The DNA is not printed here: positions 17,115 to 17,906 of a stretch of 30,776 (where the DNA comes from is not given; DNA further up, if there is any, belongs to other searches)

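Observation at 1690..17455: The motif is tolerated inside two unrelated proteins, in different reading frames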

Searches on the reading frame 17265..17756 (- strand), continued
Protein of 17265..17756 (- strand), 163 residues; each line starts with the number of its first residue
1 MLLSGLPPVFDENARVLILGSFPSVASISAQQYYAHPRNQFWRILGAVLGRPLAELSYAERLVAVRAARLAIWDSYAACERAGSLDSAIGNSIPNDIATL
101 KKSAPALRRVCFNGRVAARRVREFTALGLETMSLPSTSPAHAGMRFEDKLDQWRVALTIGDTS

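Call 77: list_cluster_members(proteins=[P0242, P0243, P0245, P0248, P0249, P0252, P0268, P0275, P0304, P0312])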
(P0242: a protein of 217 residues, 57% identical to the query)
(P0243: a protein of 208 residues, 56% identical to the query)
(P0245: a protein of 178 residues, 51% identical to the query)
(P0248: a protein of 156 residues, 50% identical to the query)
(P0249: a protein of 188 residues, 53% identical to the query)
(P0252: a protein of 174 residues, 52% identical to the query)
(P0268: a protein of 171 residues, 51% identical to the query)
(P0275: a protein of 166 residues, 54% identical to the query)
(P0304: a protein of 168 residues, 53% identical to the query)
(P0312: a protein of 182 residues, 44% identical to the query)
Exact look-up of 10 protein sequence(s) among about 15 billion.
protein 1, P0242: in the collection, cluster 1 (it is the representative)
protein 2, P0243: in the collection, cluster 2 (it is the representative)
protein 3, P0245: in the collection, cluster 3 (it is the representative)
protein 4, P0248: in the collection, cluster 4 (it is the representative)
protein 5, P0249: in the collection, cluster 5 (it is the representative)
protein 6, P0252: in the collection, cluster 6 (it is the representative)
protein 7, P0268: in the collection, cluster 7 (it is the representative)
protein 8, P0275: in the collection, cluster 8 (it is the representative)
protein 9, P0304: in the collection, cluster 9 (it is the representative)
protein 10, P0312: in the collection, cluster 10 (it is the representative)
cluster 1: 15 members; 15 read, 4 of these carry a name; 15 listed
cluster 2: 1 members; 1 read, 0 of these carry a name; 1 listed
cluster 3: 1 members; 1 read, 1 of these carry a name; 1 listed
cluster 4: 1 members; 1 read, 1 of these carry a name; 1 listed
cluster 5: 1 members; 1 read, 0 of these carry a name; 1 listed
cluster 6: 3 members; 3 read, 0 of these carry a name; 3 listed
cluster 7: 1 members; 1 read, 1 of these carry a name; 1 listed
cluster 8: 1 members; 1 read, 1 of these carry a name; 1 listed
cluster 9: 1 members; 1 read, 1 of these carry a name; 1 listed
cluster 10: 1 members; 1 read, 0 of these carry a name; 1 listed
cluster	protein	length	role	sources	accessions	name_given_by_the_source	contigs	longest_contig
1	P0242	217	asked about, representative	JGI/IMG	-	-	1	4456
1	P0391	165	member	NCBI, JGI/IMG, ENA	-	hypoxanthine-DNA glycosylase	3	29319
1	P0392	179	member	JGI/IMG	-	hypoxanthine-DNA glycosylase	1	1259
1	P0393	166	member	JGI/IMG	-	hypoxanthine-DNA glycosylase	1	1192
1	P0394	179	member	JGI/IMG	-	hypoxanthine-DNA glycosylase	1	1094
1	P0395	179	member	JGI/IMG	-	-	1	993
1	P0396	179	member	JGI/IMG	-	-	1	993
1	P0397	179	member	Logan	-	-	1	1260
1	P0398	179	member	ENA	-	-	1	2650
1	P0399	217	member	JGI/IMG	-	-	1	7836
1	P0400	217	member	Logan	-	-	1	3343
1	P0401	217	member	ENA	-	-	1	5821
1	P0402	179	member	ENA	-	-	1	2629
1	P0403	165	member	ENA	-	-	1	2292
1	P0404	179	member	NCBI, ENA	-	-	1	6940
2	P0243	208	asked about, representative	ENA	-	-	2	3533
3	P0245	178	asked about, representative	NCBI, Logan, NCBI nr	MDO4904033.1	MAG: DNA-deoxyinosine glycosylase [Lautropia sp.] | DNA-deoxyinosine glycosylase [Lautropia sp.]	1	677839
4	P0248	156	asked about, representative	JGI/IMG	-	hypoxanthine-DNA glycosylase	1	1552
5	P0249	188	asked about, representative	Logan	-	-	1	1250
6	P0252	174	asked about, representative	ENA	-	-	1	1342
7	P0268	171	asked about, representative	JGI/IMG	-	hypoxanthine-DNA glycosylase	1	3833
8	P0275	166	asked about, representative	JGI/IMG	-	TDG/mug DNA glycosylase family protein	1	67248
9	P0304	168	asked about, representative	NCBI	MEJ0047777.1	MAG: DNA-deoxyinosine glycosylase [Rhodospirillales bacterium]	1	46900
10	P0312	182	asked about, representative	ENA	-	-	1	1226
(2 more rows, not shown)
